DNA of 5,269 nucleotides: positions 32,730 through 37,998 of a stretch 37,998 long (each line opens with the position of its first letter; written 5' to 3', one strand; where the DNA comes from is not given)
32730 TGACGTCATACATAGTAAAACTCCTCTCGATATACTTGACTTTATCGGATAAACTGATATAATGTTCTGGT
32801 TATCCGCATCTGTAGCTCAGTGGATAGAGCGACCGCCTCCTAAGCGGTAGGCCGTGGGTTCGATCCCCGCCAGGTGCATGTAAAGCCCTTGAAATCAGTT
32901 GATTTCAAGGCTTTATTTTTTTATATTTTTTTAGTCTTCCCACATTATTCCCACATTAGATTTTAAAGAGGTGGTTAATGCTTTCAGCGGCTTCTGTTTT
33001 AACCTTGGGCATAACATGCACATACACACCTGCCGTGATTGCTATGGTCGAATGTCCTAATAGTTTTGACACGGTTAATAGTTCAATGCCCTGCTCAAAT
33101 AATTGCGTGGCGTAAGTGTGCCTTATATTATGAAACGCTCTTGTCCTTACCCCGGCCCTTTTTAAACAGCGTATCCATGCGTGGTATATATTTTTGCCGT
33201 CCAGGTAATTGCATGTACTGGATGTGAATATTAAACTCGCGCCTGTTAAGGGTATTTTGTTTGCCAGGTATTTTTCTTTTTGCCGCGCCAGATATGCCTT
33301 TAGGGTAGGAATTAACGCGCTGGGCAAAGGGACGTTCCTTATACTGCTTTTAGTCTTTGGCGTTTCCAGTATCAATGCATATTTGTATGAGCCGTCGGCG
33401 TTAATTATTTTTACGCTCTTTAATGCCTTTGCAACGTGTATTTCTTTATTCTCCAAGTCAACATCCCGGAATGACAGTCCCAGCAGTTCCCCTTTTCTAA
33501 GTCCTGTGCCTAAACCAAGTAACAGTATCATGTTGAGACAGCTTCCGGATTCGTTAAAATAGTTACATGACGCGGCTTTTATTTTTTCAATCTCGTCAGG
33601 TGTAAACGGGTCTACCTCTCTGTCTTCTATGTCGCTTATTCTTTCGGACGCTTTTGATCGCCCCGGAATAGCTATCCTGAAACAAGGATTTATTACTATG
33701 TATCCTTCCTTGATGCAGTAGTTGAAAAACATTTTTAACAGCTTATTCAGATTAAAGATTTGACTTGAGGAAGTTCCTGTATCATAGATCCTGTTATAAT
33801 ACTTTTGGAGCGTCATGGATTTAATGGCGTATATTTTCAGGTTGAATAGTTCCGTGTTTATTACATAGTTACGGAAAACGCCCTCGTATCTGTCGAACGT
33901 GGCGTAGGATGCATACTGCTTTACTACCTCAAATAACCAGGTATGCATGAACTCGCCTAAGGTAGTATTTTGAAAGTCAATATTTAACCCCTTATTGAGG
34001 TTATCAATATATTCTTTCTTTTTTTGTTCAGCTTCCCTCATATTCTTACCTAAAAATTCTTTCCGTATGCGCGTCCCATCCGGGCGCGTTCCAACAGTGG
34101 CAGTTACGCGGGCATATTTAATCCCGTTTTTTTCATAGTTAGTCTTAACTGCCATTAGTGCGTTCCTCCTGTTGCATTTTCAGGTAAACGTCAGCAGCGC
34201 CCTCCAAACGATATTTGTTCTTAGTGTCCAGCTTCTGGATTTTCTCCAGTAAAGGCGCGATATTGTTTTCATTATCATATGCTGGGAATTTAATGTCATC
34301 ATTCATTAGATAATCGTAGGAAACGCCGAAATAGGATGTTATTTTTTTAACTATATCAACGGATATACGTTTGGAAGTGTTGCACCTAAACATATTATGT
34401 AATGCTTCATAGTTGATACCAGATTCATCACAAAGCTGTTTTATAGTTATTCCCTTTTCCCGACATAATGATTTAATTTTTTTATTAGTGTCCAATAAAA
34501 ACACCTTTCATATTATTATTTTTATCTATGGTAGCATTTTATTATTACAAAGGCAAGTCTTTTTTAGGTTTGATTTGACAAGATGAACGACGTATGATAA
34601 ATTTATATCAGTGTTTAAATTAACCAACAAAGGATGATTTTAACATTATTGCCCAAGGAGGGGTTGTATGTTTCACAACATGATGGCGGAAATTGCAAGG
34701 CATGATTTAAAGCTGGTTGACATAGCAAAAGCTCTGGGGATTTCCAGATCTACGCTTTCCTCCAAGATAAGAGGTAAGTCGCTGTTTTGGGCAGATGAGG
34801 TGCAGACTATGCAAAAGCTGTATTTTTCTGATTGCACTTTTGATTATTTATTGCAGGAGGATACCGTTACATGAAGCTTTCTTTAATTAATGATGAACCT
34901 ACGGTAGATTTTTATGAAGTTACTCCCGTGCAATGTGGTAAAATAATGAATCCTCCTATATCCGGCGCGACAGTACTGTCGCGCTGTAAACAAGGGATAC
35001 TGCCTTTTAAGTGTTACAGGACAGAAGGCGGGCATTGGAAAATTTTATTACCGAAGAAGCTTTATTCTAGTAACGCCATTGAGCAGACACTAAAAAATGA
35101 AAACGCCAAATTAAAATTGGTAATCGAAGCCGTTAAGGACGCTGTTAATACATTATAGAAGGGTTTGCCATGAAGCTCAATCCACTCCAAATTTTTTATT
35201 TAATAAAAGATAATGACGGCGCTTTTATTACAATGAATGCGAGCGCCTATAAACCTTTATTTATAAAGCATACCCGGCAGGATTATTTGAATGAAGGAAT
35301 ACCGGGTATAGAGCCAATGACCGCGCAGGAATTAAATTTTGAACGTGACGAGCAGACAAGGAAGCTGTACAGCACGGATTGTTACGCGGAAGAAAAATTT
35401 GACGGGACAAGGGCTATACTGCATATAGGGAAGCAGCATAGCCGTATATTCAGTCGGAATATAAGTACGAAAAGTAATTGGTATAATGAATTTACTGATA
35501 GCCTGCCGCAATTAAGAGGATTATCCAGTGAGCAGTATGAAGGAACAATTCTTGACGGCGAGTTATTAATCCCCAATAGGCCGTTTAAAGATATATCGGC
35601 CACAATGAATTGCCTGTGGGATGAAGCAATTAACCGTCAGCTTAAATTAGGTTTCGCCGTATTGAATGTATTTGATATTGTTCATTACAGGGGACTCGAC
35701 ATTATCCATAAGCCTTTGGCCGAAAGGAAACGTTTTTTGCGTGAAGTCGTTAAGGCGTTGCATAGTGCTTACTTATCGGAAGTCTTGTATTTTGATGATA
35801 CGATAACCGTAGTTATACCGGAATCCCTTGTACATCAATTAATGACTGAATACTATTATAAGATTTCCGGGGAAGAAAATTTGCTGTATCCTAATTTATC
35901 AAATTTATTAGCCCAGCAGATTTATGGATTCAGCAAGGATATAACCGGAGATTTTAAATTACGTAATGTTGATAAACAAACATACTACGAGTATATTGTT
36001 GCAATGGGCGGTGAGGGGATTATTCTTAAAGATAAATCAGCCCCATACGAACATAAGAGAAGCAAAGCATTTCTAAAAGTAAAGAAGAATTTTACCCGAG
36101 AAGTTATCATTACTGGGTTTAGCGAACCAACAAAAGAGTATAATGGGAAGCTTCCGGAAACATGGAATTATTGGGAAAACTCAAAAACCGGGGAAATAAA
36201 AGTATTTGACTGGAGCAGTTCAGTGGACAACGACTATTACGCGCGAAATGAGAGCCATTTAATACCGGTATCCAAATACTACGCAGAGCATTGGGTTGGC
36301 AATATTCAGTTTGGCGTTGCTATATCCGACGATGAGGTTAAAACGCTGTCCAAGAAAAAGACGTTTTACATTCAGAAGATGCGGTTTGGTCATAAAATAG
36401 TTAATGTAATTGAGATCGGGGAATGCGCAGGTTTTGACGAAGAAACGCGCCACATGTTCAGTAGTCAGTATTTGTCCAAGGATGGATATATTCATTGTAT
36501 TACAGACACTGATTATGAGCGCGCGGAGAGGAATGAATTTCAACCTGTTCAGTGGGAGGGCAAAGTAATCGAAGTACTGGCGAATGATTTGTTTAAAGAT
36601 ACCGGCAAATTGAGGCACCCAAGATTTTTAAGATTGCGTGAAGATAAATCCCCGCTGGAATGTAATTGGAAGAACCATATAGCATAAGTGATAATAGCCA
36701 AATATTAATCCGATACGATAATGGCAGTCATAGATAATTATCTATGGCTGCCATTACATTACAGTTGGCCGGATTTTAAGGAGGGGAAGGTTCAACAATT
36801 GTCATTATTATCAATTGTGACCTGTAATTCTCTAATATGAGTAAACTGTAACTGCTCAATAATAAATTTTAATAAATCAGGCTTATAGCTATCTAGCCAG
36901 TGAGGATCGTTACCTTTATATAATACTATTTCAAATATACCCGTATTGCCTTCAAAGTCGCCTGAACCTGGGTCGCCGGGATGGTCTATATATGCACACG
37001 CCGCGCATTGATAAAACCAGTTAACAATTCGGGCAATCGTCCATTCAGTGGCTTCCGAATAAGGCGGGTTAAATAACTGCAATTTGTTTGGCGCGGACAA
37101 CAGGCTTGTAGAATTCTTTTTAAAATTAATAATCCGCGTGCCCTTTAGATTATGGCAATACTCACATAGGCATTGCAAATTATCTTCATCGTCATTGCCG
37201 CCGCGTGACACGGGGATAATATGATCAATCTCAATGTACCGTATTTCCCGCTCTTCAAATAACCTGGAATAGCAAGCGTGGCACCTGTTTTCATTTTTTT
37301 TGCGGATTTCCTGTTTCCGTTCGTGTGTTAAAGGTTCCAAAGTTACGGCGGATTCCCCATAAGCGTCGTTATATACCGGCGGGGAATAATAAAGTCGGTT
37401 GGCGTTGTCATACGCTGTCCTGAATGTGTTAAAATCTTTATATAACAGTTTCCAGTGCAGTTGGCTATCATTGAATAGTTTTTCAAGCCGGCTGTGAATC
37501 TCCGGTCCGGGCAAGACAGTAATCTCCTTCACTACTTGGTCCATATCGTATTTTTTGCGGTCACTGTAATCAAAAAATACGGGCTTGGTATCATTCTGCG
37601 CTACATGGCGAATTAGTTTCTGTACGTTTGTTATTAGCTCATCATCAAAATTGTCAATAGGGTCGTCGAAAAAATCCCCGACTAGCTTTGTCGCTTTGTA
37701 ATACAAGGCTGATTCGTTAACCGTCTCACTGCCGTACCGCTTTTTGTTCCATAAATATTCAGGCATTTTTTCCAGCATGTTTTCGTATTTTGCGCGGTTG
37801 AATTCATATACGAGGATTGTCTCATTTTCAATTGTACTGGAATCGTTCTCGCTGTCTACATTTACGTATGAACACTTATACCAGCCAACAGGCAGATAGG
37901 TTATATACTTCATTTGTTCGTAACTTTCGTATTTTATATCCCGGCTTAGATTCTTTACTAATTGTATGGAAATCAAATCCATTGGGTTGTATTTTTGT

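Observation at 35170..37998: Convergent ATP-dependent DNA ligase and large HNH nuclease as island cargo: candidate nick/cut-and-seal defence or counter-defence module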

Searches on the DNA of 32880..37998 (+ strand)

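Call 57: search_dna_similar(query=window:32880-37998:+, collection=phages, mode=distant, max_rows=8)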
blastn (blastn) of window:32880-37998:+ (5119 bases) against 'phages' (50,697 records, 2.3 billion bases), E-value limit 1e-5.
No match.

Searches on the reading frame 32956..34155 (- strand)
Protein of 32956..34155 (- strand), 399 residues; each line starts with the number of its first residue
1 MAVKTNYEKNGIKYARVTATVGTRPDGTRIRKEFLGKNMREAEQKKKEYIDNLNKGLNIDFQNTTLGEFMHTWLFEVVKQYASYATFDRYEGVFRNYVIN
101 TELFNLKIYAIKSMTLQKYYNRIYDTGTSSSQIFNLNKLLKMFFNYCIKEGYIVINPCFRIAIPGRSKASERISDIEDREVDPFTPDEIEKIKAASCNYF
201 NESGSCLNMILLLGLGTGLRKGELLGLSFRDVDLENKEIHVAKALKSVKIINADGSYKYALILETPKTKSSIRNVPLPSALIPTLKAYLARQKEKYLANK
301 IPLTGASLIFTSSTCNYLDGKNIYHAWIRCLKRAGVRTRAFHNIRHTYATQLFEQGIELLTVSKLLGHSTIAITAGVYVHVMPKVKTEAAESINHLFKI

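Call 3: search_protein_families(library=pfam, proteins=[window:32956-34155:-], max_evalue=0.01)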
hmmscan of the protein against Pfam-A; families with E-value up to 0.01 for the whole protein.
window:32956-34155:- (399 aa): 2 families
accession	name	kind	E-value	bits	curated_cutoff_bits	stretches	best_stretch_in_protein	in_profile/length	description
PF00589.27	Phage_integrase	-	1.6e-25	90.3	27.1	1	184-382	3-169/172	Phage integrase family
PF14659.12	Phage_int_SAM_3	-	2.1e-06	28.3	22.6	1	65-123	1-57/58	Phage integrase, N-terminal SAM-like domain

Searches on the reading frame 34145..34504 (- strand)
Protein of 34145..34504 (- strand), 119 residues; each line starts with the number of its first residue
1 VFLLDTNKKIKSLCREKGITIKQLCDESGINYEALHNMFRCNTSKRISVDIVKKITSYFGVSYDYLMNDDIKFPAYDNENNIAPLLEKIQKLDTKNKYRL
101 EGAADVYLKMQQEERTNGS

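Call 3: search_protein_families(library=pfam, proteins=[window:34145-34504:-], max_evalue=0.01)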
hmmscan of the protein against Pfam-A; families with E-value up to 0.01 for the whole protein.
window:34145-34504:- (119 aa): 3 families
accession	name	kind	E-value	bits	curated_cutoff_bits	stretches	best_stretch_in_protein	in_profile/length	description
PF13443.12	HTH_26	-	7.9e-07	29.7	22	1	9-62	1-53/63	Cro/C1-type HTH DNA-binding domain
PF01381.28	HTH_3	-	4.7e-06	27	23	1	10-66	1-55/55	Helix-turn-helix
PF12844.13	HTH_19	-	0.0037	17.6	30.2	1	8-68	2-60/64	Helix-turn-helix domain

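Call 5: search_protein_families(library=phrogs, proteins=[window:34145-34504:-], max_evalue=0.01)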
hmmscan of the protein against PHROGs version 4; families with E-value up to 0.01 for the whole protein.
window:34145-34504:- (119 aa): 12 families
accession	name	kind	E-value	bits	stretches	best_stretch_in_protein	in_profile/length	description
phrog_8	-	transcription regulation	2.4e-11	44.7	1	6-70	77-139/346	transcriptional regulator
phrog_2967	-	transcription regulation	4.1e-09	37.3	1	6-101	11-102/225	transcriptional regulator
phrog_3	-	transcription regulation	3e-07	31.5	1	5-81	88-163/430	transcriptional repressor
phrog_4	-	transcription regulation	3.1e-07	30.7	1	7-71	138-196/400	transcriptional repressor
phrog_147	-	transcription regulation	1.8e-06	29.2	1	6-95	5-91/100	transcriptional regulator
phrog_4779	-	transcription regulation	1.4e-05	26.6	1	5-61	2-58/98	transcriptional regulator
phrog_1994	-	DNA, RNA and nucleotide metabolism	5.1e-05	24.3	1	9-91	3-76/170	DNA binding protein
phrog_1381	-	moron, auxiliary metabolic gene and host takeover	0.0013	19.1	1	14-95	22-101/264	plasmid antitoxin with HTH domain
phrog_9710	-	unknown function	0.0029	18.7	1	20-67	29-76/95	-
phrog_18248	-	transcription regulation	0.003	17.7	1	8-67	5-60/264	transcriptional regulator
phrog_2439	-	transcription regulation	0.0054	16.6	1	8-78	10-74/367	transcriptional regulator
phrog_2328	-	transcription regulation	0.0064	17.3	1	13-71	23-79/128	transcriptional repressor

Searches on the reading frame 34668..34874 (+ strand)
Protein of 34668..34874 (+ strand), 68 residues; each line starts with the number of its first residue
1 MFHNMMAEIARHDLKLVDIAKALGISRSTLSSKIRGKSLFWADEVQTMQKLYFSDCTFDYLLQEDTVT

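Call 3: search_protein_families(library=pfam, proteins=[window:34668-34874:+], max_evalue=0.01)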
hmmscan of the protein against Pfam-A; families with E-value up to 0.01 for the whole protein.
window:34668-34874:+ (68 aa): 6 families
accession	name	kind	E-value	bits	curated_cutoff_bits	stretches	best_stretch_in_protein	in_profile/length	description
PF04967.18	HTH_10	-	0.0019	18.4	23.1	1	13-35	23-45/53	HTH DNA binding domain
PF01381.28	HTH_3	-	0.003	18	23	1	12-38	8-34/55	Helix-turn-helix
PF02954.25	HTH_8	-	0.0035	17.5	22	1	18-35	23-40/42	Bacterial regulatory protein, Fis family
PF12802.13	MarR_2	-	0.0054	17.3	27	1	6-33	11-40/61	MarR family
PF00165.29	HTH_AraC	-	0.0086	16.6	26.6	0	12-33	7-28/42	Bacterial regulatory helix-turn-helix proteins, AraC family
PF13384.12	HTH_23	-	0.0093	16.2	24.6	0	14-31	18-35/50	Homeodomain-like domain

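Call 5: search_protein_families(library=phrogs, proteins=[window:34668-34874:+], max_evalue=0.01)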
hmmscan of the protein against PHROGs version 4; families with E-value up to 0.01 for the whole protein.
window:34668-34874:+ (68 aa): 6 families
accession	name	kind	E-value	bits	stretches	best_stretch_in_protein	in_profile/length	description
phrog_3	-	transcription regulation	8.4e-05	23.5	1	5-65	92-149/430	transcriptional repressor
phrog_2967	-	transcription regulation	0.00021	21.9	1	6-52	16-62/225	transcriptional regulator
phrog_4583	-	transcription regulation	0.00028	21.8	1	7-45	17-55/81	transcriptional repressor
phrog_2328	-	transcription regulation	0.00067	20.4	1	10-45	25-60/128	transcriptional repressor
phrog_38620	-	transcription regulation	0.0011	19.8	1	4-35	5-36/174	transcriptional regulator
phrog_8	-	transcription regulation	0.0013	19.3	1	1-62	76-136/346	transcriptional regulator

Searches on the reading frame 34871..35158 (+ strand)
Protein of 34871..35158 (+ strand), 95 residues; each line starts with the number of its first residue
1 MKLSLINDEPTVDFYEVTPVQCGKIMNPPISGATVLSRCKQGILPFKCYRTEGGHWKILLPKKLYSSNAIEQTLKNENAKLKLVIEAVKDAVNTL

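Call 3: search_protein_families(library=pfam, proteins=[window:34871-35158:+], max_evalue=0.01)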
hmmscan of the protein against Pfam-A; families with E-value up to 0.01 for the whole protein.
window:34871-35158:+ (95 aa): 0 families

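Call 5: search_protein_families(library=phrogs, proteins=[window:34871-35158:+], max_evalue=0.01)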
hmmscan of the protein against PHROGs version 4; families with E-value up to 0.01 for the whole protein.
window:34871-35158:+ (95 aa): 0 families
